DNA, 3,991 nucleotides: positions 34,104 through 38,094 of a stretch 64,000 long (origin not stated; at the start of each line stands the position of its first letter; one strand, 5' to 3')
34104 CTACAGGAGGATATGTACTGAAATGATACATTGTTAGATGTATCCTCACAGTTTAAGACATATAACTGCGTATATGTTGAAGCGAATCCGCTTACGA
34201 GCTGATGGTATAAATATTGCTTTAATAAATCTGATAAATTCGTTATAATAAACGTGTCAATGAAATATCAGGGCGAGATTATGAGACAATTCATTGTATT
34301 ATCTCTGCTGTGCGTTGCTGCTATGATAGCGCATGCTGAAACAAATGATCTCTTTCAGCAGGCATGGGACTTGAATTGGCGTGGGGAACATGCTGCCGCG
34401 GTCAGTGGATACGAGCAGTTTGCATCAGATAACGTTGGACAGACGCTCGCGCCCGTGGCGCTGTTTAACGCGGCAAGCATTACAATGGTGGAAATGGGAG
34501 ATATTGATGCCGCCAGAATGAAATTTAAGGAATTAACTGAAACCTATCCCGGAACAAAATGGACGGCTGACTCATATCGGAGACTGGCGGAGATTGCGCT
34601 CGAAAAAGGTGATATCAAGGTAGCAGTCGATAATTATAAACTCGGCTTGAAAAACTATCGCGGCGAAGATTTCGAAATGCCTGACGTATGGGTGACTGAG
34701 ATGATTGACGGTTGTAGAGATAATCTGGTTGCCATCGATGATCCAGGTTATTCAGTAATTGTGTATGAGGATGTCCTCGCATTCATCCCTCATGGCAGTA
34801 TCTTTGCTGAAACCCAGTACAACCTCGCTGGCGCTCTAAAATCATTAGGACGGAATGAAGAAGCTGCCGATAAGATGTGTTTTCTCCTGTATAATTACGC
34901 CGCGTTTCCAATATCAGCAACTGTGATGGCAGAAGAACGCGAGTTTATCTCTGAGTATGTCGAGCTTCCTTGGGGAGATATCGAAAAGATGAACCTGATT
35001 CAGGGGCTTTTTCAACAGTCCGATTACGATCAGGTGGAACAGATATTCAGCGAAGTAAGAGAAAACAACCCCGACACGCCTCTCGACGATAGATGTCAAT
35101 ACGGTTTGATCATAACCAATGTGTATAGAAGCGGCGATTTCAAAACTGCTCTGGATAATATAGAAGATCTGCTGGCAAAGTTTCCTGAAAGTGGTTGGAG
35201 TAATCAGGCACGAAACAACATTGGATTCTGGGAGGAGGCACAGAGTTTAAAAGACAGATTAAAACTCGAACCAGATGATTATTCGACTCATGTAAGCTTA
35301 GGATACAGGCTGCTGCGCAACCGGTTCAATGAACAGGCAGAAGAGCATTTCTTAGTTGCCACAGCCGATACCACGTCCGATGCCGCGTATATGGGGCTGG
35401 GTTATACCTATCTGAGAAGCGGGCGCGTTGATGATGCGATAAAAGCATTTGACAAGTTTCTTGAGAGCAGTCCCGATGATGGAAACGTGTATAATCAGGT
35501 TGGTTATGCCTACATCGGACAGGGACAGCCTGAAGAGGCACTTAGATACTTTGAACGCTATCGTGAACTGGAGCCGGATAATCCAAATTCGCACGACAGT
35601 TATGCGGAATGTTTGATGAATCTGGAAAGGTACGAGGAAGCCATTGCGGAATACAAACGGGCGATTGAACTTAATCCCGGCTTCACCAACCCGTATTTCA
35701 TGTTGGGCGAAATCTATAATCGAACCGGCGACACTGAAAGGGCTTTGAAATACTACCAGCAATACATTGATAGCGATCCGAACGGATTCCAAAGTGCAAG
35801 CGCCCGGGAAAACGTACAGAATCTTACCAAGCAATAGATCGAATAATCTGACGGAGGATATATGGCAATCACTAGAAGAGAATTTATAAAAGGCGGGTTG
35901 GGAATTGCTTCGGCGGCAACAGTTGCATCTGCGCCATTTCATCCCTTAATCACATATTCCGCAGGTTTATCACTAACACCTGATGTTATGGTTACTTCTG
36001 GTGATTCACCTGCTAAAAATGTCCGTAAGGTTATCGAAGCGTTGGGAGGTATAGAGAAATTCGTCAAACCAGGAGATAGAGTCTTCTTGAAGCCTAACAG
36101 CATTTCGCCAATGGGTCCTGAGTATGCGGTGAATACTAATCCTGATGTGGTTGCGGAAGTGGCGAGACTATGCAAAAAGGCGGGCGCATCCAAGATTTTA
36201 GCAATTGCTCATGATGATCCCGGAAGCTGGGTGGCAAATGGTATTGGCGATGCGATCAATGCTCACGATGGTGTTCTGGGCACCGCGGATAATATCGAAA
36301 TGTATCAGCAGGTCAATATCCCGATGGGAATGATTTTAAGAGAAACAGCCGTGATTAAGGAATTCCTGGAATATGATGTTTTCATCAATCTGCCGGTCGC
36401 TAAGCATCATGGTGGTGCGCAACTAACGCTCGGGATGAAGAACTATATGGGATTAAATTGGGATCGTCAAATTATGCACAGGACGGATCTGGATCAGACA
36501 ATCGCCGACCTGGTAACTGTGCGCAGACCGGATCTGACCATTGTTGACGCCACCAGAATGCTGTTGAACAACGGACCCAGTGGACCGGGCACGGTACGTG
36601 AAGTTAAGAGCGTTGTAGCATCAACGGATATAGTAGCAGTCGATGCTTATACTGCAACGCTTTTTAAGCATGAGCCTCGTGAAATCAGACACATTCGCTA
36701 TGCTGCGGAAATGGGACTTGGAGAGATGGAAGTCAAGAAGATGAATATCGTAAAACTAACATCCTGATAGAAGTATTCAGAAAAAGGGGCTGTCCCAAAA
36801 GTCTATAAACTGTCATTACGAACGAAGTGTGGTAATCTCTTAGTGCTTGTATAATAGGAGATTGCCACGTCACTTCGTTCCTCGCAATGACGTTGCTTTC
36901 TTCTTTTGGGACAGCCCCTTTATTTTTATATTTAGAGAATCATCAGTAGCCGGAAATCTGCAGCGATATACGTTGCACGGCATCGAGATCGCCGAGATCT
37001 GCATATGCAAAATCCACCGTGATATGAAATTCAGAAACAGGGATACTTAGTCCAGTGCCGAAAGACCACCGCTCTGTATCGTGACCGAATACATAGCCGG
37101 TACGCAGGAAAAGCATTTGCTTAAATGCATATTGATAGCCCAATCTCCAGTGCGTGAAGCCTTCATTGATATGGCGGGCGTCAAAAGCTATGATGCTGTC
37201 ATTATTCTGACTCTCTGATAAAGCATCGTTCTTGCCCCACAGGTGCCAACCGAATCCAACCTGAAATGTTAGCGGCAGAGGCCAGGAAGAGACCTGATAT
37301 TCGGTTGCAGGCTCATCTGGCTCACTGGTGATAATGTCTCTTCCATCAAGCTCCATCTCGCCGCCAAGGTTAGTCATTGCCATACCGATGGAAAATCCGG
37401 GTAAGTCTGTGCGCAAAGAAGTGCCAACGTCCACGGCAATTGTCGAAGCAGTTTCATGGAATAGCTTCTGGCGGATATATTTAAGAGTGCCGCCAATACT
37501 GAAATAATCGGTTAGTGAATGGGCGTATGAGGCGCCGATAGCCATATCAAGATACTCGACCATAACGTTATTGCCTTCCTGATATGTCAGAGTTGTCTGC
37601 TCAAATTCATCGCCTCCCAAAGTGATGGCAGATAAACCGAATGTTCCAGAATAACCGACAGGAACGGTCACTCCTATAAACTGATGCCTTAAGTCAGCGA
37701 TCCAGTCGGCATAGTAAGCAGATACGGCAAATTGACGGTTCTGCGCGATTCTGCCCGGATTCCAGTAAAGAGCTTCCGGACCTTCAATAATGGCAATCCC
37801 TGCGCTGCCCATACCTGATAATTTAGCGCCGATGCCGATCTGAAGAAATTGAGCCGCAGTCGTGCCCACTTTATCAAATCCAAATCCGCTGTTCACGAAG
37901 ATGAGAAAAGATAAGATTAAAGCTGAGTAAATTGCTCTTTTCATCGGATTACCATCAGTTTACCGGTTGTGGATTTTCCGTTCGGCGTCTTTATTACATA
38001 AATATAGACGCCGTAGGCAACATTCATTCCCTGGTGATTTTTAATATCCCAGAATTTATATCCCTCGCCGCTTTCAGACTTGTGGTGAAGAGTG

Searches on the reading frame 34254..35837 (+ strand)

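Call 88: search_protein_families(library=pfam, max_evalue=0.00001, proteins=[window:34254-35837:+])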
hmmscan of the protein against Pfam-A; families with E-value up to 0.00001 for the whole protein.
window:34254-35837:+ (527 aa): 23 families
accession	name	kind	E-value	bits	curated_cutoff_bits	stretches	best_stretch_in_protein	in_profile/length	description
PF07719.23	TPR_2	-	3.8e-33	111.3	27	1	447-476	4-33/34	Tetratricopeptide repeat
PF13428.12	TPR_14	-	1.4e-31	106.1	23.5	0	445-486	2-43/44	Tetratricopeptide repeat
PF13432.12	TPR_16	-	1.6e-30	105.6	32.7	2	417-476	4-63/65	Tetratricopeptide repeat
PF14559.12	TPR_19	-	2.2e-29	102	25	2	458-510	5-57/68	Tetratricopeptide repeat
PF13181.12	TPR_8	-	1.7e-28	96.8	25.7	0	481-510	4-33/34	Tetratricopeptide repeat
PF13424.12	TPR_12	-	2.7e-27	95.2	30.1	2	377-438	4-73/77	Tetratricopeptide repeat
PF00515.34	TPR_1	-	5.9e-27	92.8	27.8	0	451-477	8-34/34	Tetratricopeptide repeat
PF13174.12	TPR_6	-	2.8e-26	90.7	26.3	0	481-510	3-32/33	Tetratricopeptide repeat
PF13431.12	TPR_17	-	4.5e-24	83.1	24.4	1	467-498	2-33/34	Tetratricopeptide repeat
PF13176.12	TPR_7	-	5.1e-17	60.9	27.9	0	483-510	4-33/36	Tetratricopeptide repeat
PF13371.12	TPR_9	-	7.7e-16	58.3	35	1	453-519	4-70/73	Tetratricopeptide repeat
PF12895.13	ANAPC3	-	1.1e-13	51.6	27.2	1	390-469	3-81/82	Anaphase-promoting complex, cyclosome, subunit 3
PF13414.12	TPR_11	-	1.7e-12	47.2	26.8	1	457-492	7-42/42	TPR repeat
PF03704.23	BTAD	-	8.5e-12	46.1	22.1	0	385-439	71-125/146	Bacterial transcriptional activator domain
PF13525.12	YfiO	-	2.7e-10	40.8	25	0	253-313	16-75/203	Outer membrane lipoprotein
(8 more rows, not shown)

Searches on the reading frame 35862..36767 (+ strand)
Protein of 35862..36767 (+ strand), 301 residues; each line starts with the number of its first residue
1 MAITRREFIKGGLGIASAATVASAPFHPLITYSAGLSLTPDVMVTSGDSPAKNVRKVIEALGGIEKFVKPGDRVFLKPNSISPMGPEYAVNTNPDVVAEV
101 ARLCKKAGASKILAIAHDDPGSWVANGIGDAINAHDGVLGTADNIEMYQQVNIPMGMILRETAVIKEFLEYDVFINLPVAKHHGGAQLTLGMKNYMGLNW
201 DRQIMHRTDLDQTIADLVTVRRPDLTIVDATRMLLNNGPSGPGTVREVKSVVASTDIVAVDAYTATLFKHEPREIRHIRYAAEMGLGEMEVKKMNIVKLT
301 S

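Call 88: search_protein_families(library=pfam, max_evalue=0.00001, proteins=[window:35862-36767:+])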
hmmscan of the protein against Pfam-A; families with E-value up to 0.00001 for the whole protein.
window:35862-36767:+ (301 aa): 1 family
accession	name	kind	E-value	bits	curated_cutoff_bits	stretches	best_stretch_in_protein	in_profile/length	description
PF04015.17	DUF362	-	1e-41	143.6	24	1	74-265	1-199/200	Domain of unknown function (DUF362)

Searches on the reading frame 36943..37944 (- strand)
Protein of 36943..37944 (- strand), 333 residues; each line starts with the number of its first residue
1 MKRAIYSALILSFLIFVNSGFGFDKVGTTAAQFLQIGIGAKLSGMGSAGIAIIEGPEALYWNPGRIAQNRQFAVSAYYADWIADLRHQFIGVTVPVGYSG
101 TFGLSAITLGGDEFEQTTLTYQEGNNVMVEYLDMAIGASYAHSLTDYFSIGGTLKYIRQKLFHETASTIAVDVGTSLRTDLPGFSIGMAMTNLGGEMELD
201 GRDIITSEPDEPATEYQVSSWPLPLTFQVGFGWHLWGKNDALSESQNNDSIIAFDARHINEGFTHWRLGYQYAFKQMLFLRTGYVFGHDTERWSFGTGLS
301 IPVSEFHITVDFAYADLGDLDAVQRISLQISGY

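Call 88: search_protein_families(library=pfam, max_evalue=0.00001, proteins=[window:36943-37944:-])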
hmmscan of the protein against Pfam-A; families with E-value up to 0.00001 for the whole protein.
window:36943-37944:- (333 aa): 1 family
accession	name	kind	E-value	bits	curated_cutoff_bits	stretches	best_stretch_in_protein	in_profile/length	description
PF19572.5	PorV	-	7e-07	29.5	27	1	25-184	7-168/243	Type IX secretion system protein PorV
